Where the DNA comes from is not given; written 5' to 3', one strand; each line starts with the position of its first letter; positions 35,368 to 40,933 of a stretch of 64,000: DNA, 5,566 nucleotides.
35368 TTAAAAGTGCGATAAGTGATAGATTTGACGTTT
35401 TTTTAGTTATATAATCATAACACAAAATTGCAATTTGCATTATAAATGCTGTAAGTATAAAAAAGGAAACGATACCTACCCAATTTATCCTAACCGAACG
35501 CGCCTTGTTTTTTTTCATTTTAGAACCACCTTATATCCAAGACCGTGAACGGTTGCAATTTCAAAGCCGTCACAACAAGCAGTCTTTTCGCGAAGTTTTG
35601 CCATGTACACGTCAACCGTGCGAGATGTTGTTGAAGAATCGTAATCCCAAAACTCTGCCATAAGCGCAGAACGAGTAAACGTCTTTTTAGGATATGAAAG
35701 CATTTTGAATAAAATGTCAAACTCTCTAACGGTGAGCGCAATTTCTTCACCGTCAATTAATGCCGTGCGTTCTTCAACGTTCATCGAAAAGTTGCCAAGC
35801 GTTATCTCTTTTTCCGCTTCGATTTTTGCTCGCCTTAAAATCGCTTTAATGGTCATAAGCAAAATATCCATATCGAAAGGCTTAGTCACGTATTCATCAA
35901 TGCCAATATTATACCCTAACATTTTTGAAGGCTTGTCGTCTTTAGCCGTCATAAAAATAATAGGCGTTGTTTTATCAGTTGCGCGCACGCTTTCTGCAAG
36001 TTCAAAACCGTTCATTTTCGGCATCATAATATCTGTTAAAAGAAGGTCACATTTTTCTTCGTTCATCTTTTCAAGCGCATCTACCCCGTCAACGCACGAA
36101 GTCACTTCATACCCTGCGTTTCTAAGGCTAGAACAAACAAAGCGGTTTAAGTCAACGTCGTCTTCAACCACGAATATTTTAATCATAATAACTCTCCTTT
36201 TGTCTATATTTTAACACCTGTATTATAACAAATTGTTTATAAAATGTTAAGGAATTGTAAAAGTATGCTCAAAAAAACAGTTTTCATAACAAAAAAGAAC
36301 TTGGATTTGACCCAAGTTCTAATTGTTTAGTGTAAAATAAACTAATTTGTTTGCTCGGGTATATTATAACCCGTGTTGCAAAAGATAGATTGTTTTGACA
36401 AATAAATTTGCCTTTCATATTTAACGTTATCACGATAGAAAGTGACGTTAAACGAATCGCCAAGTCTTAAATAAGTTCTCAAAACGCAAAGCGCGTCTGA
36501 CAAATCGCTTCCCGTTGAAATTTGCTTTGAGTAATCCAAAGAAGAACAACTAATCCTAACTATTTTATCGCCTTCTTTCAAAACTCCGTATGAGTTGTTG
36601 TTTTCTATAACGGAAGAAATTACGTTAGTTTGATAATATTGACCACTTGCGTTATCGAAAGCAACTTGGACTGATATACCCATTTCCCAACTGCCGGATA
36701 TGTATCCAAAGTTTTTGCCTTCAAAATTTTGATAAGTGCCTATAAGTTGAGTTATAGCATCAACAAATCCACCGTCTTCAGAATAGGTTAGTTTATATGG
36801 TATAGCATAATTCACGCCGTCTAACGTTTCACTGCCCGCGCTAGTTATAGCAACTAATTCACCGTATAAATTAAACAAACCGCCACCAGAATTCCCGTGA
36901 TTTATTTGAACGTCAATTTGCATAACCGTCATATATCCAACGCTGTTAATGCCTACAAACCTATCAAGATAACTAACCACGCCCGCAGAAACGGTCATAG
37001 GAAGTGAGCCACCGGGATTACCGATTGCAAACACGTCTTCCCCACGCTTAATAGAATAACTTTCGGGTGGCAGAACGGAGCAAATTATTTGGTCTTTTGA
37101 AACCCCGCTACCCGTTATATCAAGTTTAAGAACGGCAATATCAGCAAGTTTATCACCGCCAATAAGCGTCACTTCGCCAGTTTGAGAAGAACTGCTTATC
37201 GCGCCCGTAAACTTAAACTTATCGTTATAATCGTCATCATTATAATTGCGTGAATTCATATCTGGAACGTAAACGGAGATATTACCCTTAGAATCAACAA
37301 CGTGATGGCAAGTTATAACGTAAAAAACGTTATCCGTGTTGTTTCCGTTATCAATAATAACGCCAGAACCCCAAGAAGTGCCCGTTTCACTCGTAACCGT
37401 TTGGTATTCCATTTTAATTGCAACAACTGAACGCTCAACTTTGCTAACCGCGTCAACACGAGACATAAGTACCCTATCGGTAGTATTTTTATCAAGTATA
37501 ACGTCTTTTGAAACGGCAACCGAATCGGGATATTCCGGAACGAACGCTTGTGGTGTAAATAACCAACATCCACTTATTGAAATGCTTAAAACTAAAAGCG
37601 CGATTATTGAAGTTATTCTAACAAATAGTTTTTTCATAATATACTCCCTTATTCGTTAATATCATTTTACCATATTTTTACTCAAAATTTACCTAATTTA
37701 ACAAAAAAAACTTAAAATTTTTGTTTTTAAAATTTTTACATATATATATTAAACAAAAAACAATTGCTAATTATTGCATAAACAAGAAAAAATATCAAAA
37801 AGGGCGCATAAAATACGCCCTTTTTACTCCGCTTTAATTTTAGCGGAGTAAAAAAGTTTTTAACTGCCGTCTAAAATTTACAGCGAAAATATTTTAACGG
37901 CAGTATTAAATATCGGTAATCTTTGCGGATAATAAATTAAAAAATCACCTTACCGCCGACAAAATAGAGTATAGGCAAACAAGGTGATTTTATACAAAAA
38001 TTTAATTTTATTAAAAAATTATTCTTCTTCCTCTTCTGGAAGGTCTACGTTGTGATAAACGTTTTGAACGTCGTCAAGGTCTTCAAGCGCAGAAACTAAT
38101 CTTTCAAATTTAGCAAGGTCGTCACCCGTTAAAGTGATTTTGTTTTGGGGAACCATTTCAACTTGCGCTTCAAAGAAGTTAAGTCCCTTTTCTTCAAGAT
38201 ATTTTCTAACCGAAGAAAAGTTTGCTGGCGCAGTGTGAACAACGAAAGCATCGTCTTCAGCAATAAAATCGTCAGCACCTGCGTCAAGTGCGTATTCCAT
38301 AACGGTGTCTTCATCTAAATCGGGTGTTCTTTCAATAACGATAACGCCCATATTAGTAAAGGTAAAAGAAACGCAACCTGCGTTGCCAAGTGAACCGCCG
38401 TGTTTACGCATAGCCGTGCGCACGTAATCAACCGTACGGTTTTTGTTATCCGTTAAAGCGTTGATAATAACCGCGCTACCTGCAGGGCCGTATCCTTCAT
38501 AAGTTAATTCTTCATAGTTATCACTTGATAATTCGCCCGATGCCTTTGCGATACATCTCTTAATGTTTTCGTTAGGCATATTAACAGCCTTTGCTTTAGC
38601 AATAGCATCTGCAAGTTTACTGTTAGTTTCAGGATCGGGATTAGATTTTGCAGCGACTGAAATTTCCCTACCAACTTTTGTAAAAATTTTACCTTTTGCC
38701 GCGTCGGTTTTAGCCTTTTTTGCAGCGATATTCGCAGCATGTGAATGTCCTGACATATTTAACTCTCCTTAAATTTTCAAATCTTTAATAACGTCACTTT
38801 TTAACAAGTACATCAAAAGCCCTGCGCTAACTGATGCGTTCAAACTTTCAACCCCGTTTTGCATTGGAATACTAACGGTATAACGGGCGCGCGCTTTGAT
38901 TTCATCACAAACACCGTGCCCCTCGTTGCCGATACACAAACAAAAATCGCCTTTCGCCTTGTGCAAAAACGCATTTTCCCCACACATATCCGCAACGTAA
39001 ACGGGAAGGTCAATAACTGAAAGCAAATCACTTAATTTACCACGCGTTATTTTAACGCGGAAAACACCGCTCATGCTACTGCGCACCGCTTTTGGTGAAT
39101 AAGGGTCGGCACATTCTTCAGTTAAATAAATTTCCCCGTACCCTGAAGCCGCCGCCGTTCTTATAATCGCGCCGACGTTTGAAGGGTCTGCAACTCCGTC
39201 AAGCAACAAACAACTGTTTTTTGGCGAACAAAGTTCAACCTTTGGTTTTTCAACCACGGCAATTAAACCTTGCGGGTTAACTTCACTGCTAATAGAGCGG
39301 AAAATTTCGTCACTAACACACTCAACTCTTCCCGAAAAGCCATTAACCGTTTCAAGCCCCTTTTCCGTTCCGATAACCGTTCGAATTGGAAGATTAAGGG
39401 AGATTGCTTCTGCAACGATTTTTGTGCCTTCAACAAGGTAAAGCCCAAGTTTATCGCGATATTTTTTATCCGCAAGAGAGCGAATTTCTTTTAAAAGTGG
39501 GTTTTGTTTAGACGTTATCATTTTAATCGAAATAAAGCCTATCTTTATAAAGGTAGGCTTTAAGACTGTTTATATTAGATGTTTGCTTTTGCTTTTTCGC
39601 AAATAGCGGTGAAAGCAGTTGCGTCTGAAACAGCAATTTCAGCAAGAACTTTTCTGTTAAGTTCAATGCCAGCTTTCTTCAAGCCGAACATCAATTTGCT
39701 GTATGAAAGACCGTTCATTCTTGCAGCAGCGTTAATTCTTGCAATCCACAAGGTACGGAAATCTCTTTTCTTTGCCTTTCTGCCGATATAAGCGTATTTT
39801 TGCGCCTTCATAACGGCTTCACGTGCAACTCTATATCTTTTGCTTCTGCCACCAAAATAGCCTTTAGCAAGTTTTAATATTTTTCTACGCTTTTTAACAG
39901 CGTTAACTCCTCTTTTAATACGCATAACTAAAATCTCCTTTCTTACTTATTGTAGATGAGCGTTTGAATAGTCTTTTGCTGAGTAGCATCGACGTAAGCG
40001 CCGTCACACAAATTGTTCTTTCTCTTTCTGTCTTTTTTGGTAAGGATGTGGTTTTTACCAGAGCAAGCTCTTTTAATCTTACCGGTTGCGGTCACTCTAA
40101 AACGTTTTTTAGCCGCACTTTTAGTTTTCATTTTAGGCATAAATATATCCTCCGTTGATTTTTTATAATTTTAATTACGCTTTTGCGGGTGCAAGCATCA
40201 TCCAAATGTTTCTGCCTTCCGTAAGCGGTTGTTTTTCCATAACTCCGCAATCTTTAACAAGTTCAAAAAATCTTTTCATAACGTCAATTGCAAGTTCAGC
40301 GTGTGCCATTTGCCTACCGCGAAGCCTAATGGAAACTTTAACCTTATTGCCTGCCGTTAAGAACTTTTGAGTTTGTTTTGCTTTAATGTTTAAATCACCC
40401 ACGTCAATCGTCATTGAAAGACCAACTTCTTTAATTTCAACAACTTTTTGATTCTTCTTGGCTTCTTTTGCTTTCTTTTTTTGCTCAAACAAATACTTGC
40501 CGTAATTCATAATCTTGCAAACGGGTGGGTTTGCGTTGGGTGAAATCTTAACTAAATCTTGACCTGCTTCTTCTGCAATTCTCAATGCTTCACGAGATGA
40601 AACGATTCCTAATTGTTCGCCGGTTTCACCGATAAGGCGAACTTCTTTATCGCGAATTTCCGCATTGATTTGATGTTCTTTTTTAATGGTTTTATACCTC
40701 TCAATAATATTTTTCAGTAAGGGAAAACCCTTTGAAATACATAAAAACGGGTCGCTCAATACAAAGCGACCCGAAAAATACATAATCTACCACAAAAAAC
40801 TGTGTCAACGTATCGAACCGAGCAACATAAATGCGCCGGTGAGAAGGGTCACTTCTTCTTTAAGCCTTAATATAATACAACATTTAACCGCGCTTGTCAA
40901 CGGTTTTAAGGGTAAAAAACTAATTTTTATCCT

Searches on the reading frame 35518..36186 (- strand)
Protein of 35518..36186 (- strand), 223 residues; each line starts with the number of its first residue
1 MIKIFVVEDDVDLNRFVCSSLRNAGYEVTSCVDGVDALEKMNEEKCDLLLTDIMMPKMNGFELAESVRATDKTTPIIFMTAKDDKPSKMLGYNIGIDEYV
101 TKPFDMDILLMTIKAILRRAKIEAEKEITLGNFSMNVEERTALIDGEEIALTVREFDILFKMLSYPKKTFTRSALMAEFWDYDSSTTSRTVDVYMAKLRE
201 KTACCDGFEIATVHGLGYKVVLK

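Call 76: search_protein_families(library=pfam, proteins=[window:35518-36186:-], max_evalue=0.0001)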
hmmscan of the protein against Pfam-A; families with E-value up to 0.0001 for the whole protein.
window:35518-36186:- (223 aa): 2 families
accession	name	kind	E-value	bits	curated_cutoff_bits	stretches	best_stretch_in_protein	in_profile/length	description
PF00072.30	Response_reg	-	6.9e-28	97.5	30.2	1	4-113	1-110/111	Response regulator receiver domain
PF00486.34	Trans_reg_C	-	1.4e-17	64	26.2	1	146-219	1-76/77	Transcriptional regulatory protein, C terminal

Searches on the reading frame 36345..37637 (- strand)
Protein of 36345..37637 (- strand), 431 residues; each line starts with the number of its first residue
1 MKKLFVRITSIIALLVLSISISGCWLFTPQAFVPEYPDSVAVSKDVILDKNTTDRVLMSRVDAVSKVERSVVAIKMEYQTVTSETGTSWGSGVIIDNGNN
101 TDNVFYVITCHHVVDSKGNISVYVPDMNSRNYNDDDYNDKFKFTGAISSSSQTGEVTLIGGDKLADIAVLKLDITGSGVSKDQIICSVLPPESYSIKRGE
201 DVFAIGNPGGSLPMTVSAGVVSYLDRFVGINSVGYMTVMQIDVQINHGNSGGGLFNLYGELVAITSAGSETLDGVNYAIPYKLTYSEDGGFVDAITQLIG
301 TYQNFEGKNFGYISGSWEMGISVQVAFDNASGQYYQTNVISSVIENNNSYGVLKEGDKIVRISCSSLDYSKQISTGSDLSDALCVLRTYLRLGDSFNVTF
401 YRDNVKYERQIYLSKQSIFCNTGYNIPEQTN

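Call 76: search_protein_families(library=pfam, proteins=[window:36345-37637:-], max_evalue=0.0001)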
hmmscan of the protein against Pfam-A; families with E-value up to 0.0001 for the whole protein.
window:36345-37637:- (431 aa): 2 families
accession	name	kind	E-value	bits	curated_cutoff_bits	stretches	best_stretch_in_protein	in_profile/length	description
PF13365.12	Trypsin_2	-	1.9e-24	87.4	27.6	1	90-264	1-144/144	Trypsin-like peptidase domain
PF00089.32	Trypsin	-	5.6e-12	46.4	20.6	1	106-274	36-204/220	Trypsin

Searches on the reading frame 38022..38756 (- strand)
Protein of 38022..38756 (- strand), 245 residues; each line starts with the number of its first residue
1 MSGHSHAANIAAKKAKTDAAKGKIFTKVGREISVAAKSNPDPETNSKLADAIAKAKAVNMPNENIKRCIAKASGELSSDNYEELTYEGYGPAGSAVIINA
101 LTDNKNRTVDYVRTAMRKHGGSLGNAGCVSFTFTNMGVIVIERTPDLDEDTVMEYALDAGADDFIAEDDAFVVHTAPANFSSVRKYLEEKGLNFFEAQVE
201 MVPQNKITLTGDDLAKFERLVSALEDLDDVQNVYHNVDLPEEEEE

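Call 83: search_protein_families(library=pfam, proteins=[window:38022-38756:-], max_evalue=0.0001)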
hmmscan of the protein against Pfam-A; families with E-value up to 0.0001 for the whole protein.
window:38022-38756:- (245 aa): 2 families
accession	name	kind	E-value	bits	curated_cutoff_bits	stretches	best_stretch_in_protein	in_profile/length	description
PF01709.26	Transcrip_reg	-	4.5e-59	199.2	27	1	81-237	1-160/160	TACO1/YebC second and third domain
PF20772.2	TACO1_YebC_N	-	8.8e-27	93.8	36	1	5-75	1-73/73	TACO1/YebC protein N-terminal domain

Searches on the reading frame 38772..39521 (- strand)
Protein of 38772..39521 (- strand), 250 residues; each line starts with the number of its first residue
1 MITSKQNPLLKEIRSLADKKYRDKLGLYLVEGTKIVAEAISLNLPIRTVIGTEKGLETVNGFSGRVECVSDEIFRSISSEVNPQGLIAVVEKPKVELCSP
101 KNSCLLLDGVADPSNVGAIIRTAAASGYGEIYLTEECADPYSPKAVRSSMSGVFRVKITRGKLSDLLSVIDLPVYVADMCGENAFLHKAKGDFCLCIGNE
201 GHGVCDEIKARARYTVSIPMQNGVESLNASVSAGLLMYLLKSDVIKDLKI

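Call 83: search_protein_families(library=pfam, proteins=[window:38772-39521:-], max_evalue=0.0001)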
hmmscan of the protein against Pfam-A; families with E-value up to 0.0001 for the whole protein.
window:38772-39521:- (250 aa): 3 families
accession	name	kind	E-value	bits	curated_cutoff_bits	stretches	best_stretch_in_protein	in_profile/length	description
PF00588.24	SpoU_methylase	-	2.3e-29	102.8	29.7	1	104-238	3-142/142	SpoU rRNA Methylase family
PF22435.1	MRM3-like_sub_bind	-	3.4e-17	63.1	27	1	7-88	1-84/84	MRM3-like substrate binding domain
PF08032.17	SpoU_sub_bind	-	2.7e-06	28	22.8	1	29-94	1-74/76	RNA 2'-O ribose methyltransferase substrate binding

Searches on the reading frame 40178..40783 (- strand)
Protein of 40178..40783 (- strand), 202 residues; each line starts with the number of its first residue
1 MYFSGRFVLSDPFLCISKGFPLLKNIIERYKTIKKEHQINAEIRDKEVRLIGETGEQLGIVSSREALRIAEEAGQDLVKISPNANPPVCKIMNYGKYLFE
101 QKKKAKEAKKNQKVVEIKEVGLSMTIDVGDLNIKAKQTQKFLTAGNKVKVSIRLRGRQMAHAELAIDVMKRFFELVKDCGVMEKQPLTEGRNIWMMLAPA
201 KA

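Call 76: search_protein_families(library=pfam, proteins=[window:40178-40783:-], max_evalue=0.0001)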
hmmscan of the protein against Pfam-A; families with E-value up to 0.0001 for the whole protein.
window:40178-40783:- (202 aa): 2 families
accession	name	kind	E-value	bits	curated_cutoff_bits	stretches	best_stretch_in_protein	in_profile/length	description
PF05198.21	IF3_N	-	3.7e-35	120.4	26.9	1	39-108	1-70/70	Translation initiation factor IF-3, N-terminal domain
PF00707.27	IF3_C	-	6.9e-31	106.5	34.8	1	115-199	1-85/86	Translation initiation factor IF-3, C-terminal domain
